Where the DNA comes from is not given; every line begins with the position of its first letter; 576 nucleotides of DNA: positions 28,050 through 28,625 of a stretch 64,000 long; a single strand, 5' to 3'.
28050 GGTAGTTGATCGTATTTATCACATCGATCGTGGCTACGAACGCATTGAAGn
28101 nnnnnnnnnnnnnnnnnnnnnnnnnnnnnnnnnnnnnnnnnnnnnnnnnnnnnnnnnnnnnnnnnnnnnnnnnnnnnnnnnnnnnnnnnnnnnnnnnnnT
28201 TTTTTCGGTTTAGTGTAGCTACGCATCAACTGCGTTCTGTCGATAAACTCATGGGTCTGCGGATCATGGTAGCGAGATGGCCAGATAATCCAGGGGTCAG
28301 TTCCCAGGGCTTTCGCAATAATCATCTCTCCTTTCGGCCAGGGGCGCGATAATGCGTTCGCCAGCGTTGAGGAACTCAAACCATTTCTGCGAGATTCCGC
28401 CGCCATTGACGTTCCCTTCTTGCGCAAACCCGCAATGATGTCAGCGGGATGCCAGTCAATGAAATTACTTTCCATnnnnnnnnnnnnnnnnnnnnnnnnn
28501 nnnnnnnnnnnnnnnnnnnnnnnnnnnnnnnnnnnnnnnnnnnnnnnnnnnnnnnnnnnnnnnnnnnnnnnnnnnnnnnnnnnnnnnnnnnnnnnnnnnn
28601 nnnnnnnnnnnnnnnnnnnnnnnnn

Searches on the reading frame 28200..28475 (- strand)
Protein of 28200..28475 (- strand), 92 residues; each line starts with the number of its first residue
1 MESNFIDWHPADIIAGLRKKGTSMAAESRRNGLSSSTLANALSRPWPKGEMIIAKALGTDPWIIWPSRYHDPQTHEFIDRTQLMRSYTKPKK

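Call 35: find_homologous_proteins(query=window:28200-28475:-, max_evalue=1e-10)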
Query window:28200-28475:- (92 aa): 2068 proteins with E <= 1e-10 among 2101 candidates; the best 120 are listed.
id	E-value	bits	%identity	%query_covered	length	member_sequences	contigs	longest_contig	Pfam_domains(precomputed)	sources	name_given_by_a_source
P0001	1.1e-55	203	98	100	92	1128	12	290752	PF13693.13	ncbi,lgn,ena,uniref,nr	ncbi:DNA-binding transcriptional regulator SfsB [Escherichia coli]|uniref:DNA-binding transcriptiona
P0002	1.2e-55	203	99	99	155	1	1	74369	PF13693.13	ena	-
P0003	6.5e-54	198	96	99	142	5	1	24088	PF13693.13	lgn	-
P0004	7.2e-51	188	99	91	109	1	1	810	PF13693.13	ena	-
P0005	3.9e-48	179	86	100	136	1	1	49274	PF13693.13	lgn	-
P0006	4.0e-48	179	86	100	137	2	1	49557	PF13693.13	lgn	-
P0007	1.2e-47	178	92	100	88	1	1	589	PF13693.13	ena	-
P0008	2.1e-47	177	85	100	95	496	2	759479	PF13693.13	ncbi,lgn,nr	ncbi:DNA-binding transcriptional regulator SfsB [Salmonella enterica]|nr:DNA-binding transcriptional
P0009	1.1e-46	174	90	100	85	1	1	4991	PF13693.13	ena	-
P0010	1.9e-46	174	87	92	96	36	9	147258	PF13693.13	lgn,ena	-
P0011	2.2e-46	173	91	100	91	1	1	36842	PF13693.13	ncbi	ncbi:DNA-binding transcriptional regulator SfsB [Shigella flexneri]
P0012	4.0e-46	173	87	92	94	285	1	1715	PF13693.13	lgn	-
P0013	5.1e-45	169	79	100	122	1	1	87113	PF13693.13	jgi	-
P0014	5.2e-45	169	86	92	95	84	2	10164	PF13693.13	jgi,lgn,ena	-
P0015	6.4e-45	169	86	99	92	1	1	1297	PF13693.13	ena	-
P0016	8.9e-45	168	86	95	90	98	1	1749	PF13693.13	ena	-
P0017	1.7e-44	167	89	88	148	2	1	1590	PF13693.13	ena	-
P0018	3.3e-44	167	85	93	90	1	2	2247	PF13693.13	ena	-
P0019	3.8e-44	166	86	92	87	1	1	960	PF13693.13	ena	-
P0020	4.0e-44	166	86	88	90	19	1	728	PF13693.13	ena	-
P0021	8.7e-44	165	94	85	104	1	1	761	PF13693.13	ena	-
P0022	1.2e-43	165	78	100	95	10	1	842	PF13693.13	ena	-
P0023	1.2e-43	165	82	95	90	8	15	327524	PF13693.13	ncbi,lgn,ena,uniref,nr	ncbi:TPA: DNA-binding transcriptional regulator SfsB [Kluyvera ascorbata F0526]|uniref:Sugar ferment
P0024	1.7e-43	164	80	99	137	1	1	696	PF13693.13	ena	-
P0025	1.8e-43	164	82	92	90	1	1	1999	PF13693.13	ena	-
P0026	2.9e-43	163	83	91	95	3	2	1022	PF13693.13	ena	-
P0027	5.1e-43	163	82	92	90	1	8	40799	PF13693.13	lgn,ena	-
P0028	5.1e-43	163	78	100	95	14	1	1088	PF13693.13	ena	-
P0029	6.4e-43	162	79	100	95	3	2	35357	PF13693.13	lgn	-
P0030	6.6e-43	162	80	100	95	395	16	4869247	PF13693.13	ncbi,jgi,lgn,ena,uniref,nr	ncbi:DNA-binding transcriptional regulator SfsB [Enterobacter huaxiensis]|jgi:Ner family transcripti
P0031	9.0e-43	162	83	95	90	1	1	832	PF13693.13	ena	-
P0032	1.1e-42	162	82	96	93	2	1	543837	PF13693.13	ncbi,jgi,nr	ncbi:DNA-binding transcriptional regulator SfsB [Enterobacteriaceae bacterium 89]|jgi:Ner family tra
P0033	1.4e-42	161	84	92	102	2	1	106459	PF13693.13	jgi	jgi:Ner family transcriptional regulator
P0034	1.4e-42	161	85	88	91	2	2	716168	PF13693.13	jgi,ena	jgi:Predicted transcriptional regulator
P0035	1.4e-42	161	78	100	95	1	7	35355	PF13693.13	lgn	-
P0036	1.4e-42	161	86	100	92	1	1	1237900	PF13693.13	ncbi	-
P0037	1.5e-42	161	80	95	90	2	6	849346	PF13693.13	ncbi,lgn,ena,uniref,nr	ncbi:DNA-binding transcriptional regulator SfsB [Klebsiella indica]|uniref:Sugar fermentation stimul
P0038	1.7e-42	161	86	88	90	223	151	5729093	PF13693.13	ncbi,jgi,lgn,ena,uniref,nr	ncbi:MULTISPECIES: DNA-binding transcriptional regulator SfsB [Raoultella]|jgi:Ner family transcript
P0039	1.8e-42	161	80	95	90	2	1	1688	PF13693.13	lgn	-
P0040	2.1e-42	161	82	92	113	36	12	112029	PF13693.13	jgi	jgi:Ner family transcriptional regulator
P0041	2.4e-42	161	84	92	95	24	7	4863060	PF13693.13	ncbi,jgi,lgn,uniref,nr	ncbi:putative transcriptional regulator, Nlp [Enterobacter soli]|jgi:Predicted transcriptional regul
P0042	3.1e-42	160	82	92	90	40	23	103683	PF13693.13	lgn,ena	-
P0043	3.2e-42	160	79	99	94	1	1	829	PF13693.13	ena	-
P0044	3.4e-42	160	82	92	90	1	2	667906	PF13693.13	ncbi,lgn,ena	-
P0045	3.5e-42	160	80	92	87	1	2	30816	PF13693.13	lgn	-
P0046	3.7e-42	160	85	86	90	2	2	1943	PF13693.13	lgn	-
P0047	4.5e-42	160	80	92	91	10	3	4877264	PF13693.13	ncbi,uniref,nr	ncbi:DNA-binding transcriptional regulator SfsB [Superficieibacter sp. 1612_C1]|uniref:DNA-binding t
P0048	5.1e-42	159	82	92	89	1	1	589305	PF13693.13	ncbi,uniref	ncbi:DNA-binding transcriptional regulator SfsB [Pseudocitrobacter cyperus]|uniref:DNA-binding trans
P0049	5.8e-42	159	82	92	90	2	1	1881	PF13693.13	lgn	-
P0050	7.2e-42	159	78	100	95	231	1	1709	PF13693.13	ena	-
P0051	8.5e-42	159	81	92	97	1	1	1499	PF13693.13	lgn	-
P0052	8.8e-42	159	82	92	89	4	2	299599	PF13693.13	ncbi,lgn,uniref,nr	ncbi:DNA-binding transcriptional regulator SfsB [Scandinavium sp. TWS1a]|uniref:DNA-binding transcri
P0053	9.7e-42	159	76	99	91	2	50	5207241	PF13693.13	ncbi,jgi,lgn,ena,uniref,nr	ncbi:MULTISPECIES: DNA-binding transcriptional regulator SfsB [Enterobacteriaceae]|uniref:DNA-bindin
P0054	9.8e-42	159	77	100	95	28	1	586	PF13693.13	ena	-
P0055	1.0e-41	159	90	84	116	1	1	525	PF13693.13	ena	-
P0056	1.1e-41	158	81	96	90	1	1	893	PF13693.13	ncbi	-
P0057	1.1e-41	158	76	99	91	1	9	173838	PF13693.13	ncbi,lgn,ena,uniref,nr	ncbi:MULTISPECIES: DNA-binding transcriptional regulator SfsB [Kosakonia]|uniref:DNA-binding transcr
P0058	1.2e-41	158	85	88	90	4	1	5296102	PF13693.13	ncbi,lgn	ncbi:DNA-binding transcriptional regulator SfsB [Klebsiella sp. R445]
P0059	1.3e-41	158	76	100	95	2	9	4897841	PF13693.13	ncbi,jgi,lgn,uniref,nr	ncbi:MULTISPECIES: DNA-binding transcriptional regulator SfsB [Lelliottia]|jgi:Ner family transcript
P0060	1.4e-41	158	81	92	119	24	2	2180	PF13693.13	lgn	-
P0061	1.5e-41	158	82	92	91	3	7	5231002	PF13693.13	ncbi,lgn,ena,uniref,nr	ncbi:DNA-binding transcriptional regulator SfsB [Kosakonia oryzendophytica]|uniref:DNA-binding trans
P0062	1.8e-41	158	76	100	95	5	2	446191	PF13693.13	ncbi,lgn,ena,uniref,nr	ncbi:DNA-binding transcriptional regulator SfsB [Lelliottia wanjuensis]|uniref:Sugar fermentation st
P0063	1.9e-41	158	76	99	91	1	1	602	PF13693.13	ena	-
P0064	1.9e-41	158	80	92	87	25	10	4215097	PF13693.13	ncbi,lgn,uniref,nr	ncbi:DNA-binding transcriptional regulator SfsB [Cronobacter sakazakii]|uniref:DNA-binding transcrip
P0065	2.4e-41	157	82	89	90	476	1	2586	PF13693.13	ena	-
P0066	2.9e-41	157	79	92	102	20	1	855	PF13693.13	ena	-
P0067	2.9e-41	157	78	100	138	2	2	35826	PF13693.13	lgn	-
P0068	4.3e-41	157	80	92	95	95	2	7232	PF13693.13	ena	-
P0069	4.5e-41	156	83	89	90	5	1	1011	PF13693.13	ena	-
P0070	5.1e-41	156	80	92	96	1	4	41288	PF13693.13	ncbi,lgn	-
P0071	5.1e-41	156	99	77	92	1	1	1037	PF13693.13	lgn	-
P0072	5.2e-41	156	81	92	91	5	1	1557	PF13693.13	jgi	-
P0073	5.3e-41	156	80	95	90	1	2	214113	PF13693.13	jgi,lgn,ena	-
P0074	5.9e-41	156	84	88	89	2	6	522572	PF13693.13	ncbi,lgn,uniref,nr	ncbi:DNA-binding transcriptional regulator SfsB [Superficieibacter sp.]|uniref:DNA-binding transcrip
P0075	6.4e-41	156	81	93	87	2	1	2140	PF13693.13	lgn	-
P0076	6.9e-41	156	79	97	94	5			PF13693.13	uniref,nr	uniref:DNA-binding transcriptional regulator SfsB n=2 Tax=Klebsiella sp. RIT-PI-d TaxID=1681196 RepI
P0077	7.5e-41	156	83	89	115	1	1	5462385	PF13693.13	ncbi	-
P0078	1.0e-40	155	81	92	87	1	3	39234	PF13693.13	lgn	-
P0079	1.3e-40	155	80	92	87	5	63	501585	PF13693.13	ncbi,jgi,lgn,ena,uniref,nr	ncbi:DNA-binding transcriptional regulator SfsB [Buttiauxella sp. A2-C1_F]|jgi:Ner family transcript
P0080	1.4e-40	155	80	92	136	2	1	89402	PF13693.13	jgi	jgi:Ner family transcriptional regulator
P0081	1.9e-40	154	81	92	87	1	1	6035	PF13693.13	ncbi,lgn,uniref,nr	ncbi:DNA-binding transcriptional regulator SfsB [Buttiauxella warmboldiae]|uniref:Sugar fermentation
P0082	2.6e-40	154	74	99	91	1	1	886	PF13693.13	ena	-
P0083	2.8e-40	154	79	92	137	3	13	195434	PF13693.13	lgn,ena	-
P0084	2.8e-40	154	82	90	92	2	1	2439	PF13693.13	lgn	-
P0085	3.0e-40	154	82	92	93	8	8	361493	PF13693.13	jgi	-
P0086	3.3e-40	154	80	91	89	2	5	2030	PF13693.13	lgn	-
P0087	3.8e-40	154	77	93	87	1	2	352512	PF13693.13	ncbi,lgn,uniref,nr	ncbi:DNA-binding transcriptional regulator SfsB [Entomohabitans teleogrylli]|uniref:DNA-binding tran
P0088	5.0e-40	153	79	92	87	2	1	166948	PF13693.13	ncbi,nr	ncbi:DNA-binding transcriptional regulator SfsB [Erwinia sp. CPCC 100877]|nr:DNA-binding transcripti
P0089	5.6e-40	153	79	92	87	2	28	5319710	PF13693.13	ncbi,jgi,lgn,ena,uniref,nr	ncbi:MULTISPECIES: DNA-binding transcriptional regulator SfsB [Buttiauxella]|jgi:Ner family transcri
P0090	7.6e-40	153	81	92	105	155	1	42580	PF13693.13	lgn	-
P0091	9.7e-40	152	79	92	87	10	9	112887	PF13693.13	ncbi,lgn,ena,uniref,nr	ncbi:DNA-binding transcriptional regulator SfsB [Buttiauxella izardii]|uniref:Sugar fermentation sti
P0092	1.6e-39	151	78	93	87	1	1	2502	PF13693.13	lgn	-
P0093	2.3e-39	151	78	93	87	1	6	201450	PF13693.13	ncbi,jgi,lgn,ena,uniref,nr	ncbi:DNA-binding transcriptional regulator SfsB [Atlantibacter sp.]|uniref:DNA-binding transcription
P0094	2.7e-39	151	76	92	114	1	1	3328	PF13693.13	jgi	-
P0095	2.7e-39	151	78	93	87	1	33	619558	PF13693.13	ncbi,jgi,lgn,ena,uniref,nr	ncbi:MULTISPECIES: DNA-binding transcriptional regulator SfsB [Atlantibacter]|uniref:DNA-binding tra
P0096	3.8e-39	150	80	92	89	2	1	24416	PF13693.13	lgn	-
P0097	3.8e-39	150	80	92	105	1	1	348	PF13693.13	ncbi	-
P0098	4.0e-39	150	88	82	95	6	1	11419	PF13693.13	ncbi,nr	ncbi:MAG: DNA-binding transcriptional regulator SfsB [Klebsiella michiganensis]|nr:DNA-binding trans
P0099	4.3e-39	150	77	93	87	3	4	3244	PF13693.13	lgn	-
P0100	4.6e-39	150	78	92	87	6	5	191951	PF13693.13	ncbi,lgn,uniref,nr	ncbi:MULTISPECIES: DNA-binding transcriptional regulator SfsB [Mangrovibacter]|uniref:Sugar fermenta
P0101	4.9e-39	150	78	96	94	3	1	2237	PF13693.13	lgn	-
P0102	4.9e-39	150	78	93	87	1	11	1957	PF13693.13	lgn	-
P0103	5.1e-39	150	82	86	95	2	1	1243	PF13693.13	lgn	-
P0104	5.5e-39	150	78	92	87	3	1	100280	PF13693.13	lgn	-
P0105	5.9e-39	150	75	95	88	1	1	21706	PF13693.13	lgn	-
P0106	7.5e-39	149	76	93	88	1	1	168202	PF13693.13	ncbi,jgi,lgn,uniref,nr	ncbi:DNA-binding transcriptional regulator SfsB [Atlantibacter hermannii]|uniref:DNA-binding transcr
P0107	1.0e-38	149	76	93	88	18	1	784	PF13693.13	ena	-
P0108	1.1e-38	149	78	92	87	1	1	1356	PF13693.13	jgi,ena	-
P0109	1.3e-38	149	74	97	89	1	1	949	PF13693.13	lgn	-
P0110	1.3e-38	149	99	74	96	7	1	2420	PF13693.13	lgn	-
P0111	1.4e-38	149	78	92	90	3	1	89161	PF13693.13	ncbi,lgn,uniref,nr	ncbi:DNA-binding transcriptional regulator SfsB [Shimwellia pseudoproteus]|uniref:DNA-binding transc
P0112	1.5e-38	148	75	92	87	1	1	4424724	PF13693.13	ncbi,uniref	ncbi:DNA-binding transcriptional regulator SfsB [Dryocola sp. BD613]|uniref:DNA-binding transcriptio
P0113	1.7e-38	148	78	92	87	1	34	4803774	PF13693.13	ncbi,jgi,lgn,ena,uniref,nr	ncbi:DNA-binding transcriptional regulator SfsB [Franconibacter pulveris 1160]|jgi:Ner family transc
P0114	2.1e-38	148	79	92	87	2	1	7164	PF13693.13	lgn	-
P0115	2.5e-38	148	76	92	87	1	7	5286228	PF13693.13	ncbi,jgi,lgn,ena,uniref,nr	ncbi:DNA-binding transcriptional regulator SfsB [Enterobacteriaceae bacterium BIT-l23]|jgi:Ner famil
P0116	2.8e-38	148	76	92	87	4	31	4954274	PF13693.13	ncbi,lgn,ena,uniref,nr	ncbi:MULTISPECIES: DNA-binding transcriptional regulator SfsB [Cedecea]|uniref:Sugar fermentation st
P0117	3.8e-38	147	77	93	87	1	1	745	PF13693.13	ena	-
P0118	4.0e-38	147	74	92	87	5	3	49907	PF13693.13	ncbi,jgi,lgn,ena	-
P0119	4.4e-38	147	79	92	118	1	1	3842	PF13693.13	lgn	-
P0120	5.1e-38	147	75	92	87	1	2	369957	PF13693.13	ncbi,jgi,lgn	-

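Call 36: find_encoding_contigs(protein=P0008, flank=800, max_places=1)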
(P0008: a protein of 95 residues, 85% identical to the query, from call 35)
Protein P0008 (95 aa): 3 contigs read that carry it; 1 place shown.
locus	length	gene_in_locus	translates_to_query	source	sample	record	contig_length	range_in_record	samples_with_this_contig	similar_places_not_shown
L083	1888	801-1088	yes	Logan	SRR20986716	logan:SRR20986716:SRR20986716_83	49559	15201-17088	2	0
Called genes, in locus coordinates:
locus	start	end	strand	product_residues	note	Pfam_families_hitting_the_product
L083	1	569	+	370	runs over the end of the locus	PF00348:polyprenyl_synt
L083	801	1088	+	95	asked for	PF13693:HTH_35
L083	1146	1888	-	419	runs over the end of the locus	PF00275:EPSP_synthase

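Call 37: find_encoding_contigs(protein=P0038, flank=800, max_places=1)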
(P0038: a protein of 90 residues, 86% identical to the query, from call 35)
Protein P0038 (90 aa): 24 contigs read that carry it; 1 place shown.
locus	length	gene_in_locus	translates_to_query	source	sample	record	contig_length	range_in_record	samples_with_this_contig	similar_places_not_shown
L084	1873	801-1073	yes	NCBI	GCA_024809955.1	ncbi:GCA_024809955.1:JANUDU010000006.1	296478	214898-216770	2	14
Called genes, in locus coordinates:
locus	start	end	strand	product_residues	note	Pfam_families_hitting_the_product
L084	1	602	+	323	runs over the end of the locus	PF00348:polyprenyl_synt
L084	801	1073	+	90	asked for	PF13693:HTH_35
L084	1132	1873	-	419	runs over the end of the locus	PF00275:EPSP_synthase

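Call 38: find_encoding_contigs(protein=P0030, flank=800, max_places=1)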
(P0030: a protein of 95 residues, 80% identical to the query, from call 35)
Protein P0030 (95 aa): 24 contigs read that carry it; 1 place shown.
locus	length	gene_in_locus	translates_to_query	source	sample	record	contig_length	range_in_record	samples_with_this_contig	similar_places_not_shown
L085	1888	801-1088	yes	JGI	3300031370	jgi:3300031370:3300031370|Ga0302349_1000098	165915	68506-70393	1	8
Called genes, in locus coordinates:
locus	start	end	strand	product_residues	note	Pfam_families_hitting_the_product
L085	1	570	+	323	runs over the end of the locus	PF00348:polyprenyl_synt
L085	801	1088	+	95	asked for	PF13693:HTH_35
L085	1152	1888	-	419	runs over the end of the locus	PF00275:EPSP_synthase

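Call 39: find_encoding_contigs(protein=P0023, flank=800, max_places=1)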
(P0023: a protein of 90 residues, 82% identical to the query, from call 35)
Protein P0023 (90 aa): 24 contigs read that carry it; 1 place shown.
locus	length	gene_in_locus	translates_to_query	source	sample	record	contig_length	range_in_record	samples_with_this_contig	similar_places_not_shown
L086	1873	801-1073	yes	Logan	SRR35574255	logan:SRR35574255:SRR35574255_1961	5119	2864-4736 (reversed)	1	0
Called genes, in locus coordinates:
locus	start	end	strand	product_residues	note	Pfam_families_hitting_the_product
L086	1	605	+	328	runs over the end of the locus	?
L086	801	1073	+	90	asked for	PF13693:HTH_35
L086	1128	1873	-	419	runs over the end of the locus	PF00275:EPSP_synthase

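Call 40: find_encoding_contigs(protein=P0064, flank=800, max_places=1)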
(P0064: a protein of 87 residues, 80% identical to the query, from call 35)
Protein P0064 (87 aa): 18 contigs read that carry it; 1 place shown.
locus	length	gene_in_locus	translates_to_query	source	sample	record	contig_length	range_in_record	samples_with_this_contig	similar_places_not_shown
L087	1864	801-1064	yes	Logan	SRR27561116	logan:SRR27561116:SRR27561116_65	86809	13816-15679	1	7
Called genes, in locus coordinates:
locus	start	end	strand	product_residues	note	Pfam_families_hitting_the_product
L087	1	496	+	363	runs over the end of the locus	PF00348:polyprenyl_synt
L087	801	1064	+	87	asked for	PF13693:HTH_35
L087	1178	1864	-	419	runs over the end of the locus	PF00275:EPSP_synthase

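Call 41: find_encoding_contigs(protein=P0057, flank=800, max_places=1)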
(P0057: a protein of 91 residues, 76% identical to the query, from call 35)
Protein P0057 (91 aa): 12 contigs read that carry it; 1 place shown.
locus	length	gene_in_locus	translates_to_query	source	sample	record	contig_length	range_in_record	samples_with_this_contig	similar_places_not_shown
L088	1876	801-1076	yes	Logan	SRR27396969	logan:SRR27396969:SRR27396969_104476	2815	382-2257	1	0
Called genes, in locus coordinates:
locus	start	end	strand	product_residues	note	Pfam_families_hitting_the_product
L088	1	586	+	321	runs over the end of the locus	?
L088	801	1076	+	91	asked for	PF13693:HTH_35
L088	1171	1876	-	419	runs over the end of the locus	PF00275:EPSP_synthase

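Call 42: find_encoding_contigs(protein=P0059, flank=800, max_places=1)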
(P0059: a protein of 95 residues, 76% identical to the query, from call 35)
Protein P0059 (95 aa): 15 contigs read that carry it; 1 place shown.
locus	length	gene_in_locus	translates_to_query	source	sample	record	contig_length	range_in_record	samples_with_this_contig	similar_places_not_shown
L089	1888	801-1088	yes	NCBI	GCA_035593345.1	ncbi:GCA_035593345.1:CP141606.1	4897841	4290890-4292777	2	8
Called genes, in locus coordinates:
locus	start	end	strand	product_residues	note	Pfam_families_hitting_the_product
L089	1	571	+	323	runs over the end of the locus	PF00348:polyprenyl_synt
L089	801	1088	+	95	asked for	PF13693:HTH_35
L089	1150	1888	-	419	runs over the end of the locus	PF00275:EPSP_synthase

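Call 43: find_encoding_contigs(protein=P0089, flank=800, max_places=1)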
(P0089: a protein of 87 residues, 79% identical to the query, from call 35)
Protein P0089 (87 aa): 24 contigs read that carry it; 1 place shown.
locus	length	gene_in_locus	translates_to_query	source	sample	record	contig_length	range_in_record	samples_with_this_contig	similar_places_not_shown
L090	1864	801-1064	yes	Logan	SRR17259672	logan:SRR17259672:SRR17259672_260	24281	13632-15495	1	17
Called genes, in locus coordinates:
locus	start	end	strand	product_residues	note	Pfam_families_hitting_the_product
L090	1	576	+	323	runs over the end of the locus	PF00348:polyprenyl_synt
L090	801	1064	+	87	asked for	PF13693:HTH_35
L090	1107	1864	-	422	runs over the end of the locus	PF00275:EPSP_synthase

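Call 44: find_encoding_contigs(protein=P0095, flank=800, max_places=1)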
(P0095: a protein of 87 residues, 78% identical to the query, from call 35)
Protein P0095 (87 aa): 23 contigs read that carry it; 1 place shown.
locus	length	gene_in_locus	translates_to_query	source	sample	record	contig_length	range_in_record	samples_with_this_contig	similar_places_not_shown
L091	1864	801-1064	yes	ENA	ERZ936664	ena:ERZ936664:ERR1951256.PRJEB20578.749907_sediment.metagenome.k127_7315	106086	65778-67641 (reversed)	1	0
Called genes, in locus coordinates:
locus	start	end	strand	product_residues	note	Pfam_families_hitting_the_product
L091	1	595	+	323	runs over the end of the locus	PF00348:polyprenyl_synt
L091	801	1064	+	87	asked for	PF13693:HTH_35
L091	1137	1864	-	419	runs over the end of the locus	PF00275:EPSP_synthase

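Call 45: find_encoding_contigs(protein=P0010, flank=800, max_places=1)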
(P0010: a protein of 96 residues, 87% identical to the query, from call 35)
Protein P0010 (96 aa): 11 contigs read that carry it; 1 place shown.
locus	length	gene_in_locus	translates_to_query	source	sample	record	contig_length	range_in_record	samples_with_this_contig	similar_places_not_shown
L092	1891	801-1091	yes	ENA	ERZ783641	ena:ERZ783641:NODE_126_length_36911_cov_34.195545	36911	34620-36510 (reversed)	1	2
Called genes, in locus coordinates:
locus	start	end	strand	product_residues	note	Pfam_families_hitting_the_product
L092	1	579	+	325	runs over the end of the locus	?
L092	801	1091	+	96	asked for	PF13693:HTH_35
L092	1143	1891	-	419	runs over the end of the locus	PF00275:EPSP_synthase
